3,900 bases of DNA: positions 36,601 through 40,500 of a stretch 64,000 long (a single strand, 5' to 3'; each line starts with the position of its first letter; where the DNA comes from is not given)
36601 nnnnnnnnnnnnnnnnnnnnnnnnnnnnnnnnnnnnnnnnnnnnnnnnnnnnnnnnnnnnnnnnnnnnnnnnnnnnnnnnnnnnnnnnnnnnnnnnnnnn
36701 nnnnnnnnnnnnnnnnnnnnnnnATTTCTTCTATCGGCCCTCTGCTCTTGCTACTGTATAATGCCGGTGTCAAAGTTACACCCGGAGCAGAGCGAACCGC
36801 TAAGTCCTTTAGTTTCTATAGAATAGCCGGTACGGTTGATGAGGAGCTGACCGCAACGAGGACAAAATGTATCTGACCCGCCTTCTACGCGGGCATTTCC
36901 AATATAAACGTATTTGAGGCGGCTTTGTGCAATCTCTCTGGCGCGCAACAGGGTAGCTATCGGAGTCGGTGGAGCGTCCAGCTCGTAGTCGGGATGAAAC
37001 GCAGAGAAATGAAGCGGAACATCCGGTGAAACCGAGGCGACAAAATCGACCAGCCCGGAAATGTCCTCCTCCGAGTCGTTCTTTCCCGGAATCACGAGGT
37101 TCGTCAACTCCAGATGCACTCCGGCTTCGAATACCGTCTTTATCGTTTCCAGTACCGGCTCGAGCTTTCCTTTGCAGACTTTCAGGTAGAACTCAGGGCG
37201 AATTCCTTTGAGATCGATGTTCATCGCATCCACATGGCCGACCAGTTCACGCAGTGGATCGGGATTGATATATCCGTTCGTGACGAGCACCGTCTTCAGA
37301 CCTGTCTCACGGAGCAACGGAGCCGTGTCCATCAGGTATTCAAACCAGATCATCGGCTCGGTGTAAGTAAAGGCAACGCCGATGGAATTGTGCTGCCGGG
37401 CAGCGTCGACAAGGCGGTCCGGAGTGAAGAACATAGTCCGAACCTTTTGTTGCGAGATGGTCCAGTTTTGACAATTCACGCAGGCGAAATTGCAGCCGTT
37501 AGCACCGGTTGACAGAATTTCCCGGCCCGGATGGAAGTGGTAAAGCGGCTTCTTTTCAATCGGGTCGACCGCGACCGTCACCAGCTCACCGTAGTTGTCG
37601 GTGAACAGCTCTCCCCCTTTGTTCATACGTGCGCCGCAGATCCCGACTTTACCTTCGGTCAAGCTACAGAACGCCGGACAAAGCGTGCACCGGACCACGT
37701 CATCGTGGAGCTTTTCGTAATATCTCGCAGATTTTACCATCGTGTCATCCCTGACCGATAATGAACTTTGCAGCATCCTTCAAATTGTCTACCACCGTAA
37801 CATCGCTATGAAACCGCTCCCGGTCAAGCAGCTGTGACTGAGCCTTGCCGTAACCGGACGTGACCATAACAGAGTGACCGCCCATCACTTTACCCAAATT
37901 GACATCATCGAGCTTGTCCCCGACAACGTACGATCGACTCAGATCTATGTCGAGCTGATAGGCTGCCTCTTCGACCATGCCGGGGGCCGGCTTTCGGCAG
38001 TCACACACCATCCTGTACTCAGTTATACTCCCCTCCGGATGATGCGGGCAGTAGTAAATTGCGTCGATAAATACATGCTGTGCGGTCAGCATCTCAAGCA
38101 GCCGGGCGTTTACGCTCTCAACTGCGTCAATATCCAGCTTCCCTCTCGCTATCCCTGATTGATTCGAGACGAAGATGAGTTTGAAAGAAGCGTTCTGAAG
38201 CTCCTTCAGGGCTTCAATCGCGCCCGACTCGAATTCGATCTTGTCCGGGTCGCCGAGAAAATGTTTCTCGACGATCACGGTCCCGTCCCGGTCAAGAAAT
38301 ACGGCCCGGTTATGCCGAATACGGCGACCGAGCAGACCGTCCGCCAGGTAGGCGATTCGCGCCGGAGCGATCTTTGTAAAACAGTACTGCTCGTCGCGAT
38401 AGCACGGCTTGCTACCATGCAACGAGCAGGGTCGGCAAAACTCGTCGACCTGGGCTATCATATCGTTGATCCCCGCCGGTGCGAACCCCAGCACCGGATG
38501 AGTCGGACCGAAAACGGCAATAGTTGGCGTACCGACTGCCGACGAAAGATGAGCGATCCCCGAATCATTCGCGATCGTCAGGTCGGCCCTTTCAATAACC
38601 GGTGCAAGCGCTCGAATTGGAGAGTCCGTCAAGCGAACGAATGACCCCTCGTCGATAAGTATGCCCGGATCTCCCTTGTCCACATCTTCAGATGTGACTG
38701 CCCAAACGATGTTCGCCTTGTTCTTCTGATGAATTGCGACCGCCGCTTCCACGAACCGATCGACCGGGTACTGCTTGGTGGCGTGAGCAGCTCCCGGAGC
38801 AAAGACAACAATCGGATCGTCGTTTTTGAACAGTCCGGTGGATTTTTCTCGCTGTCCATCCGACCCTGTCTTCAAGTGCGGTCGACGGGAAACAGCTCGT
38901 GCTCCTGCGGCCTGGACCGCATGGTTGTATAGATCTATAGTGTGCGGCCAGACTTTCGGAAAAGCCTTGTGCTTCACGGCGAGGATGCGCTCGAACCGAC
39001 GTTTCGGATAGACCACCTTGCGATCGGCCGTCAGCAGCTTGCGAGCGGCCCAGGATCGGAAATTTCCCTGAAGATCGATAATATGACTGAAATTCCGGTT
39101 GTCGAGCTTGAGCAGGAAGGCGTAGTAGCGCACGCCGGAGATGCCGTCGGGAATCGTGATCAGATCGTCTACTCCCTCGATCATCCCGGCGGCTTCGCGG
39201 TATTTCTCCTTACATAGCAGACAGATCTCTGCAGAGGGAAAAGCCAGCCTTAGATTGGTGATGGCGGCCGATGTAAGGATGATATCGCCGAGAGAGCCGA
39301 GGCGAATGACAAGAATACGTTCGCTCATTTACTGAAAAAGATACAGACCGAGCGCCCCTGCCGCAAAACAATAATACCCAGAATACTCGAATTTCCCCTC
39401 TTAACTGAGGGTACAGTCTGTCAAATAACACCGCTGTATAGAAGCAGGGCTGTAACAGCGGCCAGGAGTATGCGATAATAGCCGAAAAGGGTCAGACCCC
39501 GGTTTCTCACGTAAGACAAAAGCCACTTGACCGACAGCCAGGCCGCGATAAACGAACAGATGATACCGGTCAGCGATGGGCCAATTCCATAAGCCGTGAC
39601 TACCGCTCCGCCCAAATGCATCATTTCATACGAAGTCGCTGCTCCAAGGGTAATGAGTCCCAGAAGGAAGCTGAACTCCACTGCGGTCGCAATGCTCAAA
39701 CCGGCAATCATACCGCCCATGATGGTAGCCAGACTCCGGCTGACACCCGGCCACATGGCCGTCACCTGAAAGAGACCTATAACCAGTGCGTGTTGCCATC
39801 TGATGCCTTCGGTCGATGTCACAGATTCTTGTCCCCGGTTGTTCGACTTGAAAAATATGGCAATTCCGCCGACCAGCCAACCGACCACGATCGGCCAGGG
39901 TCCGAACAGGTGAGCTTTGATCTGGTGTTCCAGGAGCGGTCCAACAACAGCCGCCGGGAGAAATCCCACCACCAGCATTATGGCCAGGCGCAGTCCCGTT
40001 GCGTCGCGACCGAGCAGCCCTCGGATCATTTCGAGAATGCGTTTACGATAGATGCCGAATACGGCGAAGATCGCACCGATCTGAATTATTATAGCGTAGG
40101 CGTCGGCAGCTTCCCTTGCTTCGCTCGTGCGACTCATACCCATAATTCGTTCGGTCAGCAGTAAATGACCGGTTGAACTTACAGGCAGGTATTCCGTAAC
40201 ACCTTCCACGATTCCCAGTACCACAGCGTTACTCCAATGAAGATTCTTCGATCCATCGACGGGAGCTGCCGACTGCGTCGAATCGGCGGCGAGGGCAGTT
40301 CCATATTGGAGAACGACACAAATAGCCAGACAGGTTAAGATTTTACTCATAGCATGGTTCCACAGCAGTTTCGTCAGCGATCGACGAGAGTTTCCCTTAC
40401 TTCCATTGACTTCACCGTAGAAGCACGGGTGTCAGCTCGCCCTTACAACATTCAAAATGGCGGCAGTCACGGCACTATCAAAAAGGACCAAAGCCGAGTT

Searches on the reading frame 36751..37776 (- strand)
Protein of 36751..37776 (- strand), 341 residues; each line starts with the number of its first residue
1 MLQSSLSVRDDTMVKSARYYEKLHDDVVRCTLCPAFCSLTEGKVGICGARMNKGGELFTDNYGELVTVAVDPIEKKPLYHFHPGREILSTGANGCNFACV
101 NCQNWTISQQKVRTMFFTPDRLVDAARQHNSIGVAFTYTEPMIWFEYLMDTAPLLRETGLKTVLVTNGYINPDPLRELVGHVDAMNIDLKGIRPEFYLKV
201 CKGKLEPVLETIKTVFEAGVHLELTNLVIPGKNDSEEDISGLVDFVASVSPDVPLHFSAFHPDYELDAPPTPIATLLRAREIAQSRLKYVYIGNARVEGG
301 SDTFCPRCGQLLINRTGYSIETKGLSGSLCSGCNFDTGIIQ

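Call 62: search_protein_families(library=pfam, proteins=[window:36751-37776:-], max_evalue=0.00001)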
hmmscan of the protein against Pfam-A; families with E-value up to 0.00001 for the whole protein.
window:36751-37776:- (341 aa): 1 family
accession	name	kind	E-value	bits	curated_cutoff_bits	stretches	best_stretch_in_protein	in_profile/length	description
PF04055.27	Radical_SAM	-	2.6e-20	73.7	29.5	1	93-239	5-162/166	Radical SAM superfamily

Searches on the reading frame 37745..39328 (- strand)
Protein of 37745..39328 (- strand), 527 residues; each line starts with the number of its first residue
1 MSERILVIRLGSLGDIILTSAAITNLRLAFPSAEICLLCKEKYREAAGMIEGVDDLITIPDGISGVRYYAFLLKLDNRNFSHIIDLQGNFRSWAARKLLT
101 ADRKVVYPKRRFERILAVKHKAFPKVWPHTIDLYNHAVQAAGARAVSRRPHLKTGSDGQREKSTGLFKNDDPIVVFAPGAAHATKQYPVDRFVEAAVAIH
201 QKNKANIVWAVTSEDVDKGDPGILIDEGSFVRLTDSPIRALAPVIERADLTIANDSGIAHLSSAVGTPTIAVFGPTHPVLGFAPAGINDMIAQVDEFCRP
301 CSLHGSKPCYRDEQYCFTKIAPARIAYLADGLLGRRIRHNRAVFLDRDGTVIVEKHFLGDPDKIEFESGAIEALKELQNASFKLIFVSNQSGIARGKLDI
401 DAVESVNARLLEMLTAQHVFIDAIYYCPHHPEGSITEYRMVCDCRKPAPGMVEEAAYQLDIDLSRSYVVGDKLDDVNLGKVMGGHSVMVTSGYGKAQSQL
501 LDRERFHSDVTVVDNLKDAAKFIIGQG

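Call 62: search_protein_families(library=pfam, proteins=[window:37745-39328:-], max_evalue=0.00001)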
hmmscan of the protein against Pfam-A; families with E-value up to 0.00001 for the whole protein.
window:37745-39328:- (527 aa): 3 families
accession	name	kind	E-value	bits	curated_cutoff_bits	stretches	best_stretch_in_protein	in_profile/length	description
PF01075.23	Glyco_transf_9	-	1.3e-22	80.8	22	1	73-302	6-237/247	Glycosyltransferase family 9 (heptosyltransferase)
PF13242.12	Hydrolase_like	-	4.9e-13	49.2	22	1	444-519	2-75/75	HAD-hyrolase-like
PF08645.17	PNK3P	-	5.4e-07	29.9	22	1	345-472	5-126/161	Polynucleotide kinase 3 phosphatase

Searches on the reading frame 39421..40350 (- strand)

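Call 62: search_protein_families(library=pfam, proteins=[window:39421-40350:-], max_evalue=0.00001)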
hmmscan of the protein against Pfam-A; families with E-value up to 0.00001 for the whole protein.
window:39421-40350:- (309 aa): 1 family
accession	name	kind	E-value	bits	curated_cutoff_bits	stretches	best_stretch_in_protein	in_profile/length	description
PF02673.24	BacA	-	2.4e-70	237.6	33.4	1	42-299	1-257/257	Bacitracin resistance protein BacA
